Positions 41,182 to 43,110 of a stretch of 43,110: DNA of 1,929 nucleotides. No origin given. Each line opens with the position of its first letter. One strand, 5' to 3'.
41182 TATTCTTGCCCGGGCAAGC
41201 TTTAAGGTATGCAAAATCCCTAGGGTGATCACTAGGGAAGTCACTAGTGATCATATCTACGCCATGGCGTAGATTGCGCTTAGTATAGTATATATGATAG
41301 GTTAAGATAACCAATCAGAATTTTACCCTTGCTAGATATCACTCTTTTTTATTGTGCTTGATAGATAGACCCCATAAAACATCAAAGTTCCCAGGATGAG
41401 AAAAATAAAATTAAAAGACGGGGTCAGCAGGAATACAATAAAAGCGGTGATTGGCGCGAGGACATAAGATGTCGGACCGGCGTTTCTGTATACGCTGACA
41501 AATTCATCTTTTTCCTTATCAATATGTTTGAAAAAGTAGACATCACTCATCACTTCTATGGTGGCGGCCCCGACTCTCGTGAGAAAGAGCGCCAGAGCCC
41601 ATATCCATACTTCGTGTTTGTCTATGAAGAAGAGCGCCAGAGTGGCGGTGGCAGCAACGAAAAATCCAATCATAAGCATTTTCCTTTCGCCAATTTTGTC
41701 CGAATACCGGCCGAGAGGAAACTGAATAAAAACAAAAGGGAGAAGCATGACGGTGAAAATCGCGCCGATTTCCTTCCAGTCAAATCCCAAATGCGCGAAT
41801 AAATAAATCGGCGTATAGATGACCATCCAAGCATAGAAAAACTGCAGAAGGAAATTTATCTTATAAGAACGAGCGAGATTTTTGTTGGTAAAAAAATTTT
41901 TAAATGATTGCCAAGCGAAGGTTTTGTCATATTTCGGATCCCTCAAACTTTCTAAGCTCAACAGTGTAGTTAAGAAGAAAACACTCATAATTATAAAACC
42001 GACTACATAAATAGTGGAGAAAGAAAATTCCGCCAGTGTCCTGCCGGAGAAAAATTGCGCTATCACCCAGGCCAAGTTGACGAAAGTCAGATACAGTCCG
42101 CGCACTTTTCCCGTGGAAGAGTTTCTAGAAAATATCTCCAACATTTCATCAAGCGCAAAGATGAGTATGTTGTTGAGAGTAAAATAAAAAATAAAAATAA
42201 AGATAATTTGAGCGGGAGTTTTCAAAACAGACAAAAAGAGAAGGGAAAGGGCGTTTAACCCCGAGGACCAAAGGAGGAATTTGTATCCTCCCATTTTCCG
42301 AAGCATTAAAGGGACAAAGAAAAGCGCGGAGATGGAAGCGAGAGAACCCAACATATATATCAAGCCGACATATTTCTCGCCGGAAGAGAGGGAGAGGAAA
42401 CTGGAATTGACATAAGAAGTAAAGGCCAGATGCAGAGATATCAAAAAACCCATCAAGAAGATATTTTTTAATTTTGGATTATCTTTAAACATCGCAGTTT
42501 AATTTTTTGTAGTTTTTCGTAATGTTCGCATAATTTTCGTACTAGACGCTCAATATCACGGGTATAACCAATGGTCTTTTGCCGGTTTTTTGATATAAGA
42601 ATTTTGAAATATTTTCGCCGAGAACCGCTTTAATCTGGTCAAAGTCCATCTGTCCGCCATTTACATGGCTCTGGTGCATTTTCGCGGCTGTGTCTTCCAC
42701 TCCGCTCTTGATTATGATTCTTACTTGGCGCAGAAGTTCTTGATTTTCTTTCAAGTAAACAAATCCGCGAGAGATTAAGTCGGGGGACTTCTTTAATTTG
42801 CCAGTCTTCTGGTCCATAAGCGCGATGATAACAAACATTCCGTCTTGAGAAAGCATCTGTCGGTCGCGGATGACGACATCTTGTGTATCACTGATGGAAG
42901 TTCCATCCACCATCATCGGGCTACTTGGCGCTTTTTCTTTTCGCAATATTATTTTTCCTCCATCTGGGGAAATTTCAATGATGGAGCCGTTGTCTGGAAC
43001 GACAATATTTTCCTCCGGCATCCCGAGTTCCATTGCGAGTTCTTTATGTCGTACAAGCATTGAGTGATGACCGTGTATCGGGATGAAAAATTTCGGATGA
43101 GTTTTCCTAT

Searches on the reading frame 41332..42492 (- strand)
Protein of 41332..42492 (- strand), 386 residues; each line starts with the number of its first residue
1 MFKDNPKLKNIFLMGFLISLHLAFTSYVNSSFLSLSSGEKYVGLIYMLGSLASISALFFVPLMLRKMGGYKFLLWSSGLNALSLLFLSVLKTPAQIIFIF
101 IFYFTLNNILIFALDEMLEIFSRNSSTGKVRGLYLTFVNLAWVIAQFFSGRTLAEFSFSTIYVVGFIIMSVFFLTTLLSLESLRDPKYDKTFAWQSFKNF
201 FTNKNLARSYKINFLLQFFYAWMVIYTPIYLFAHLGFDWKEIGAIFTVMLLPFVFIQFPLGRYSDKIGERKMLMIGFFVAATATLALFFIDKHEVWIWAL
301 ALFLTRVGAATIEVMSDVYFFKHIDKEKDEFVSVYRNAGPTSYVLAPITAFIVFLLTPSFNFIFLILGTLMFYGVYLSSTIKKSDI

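Call 55: search_protein_families(library=pfam, proteins=[window:41332-42492:-], max_evalue=0.001)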
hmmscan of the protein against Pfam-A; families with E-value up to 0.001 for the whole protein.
window:41332-42492:- (386 aa): 2 families
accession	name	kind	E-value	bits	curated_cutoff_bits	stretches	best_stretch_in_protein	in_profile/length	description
PF07690.21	MFS_1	-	1.7e-21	77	33.4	2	215-374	7-164/347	Major Facilitator Superfamily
PF12832.13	MFS_1_like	-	7e-06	25.8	25.2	1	213-379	5-172/373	MFS_1 like family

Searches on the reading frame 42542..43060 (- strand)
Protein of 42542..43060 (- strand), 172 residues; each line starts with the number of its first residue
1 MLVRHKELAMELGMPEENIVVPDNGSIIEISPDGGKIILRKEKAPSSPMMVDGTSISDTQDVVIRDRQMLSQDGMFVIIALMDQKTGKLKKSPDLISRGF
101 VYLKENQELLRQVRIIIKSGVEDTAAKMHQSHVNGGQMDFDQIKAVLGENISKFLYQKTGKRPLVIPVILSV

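Call 55: search_protein_families(library=pfam, proteins=[window:42542-43060:-], max_evalue=0.001)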
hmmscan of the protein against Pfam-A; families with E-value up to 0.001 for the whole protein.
window:42542-43060:- (172 aa): 1 family
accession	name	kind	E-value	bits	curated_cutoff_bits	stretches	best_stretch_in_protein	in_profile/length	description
PF17770.6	RNase_J_C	-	7e-24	85.2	23.8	1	63-172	1-102/102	Ribonuclease J C-terminal domain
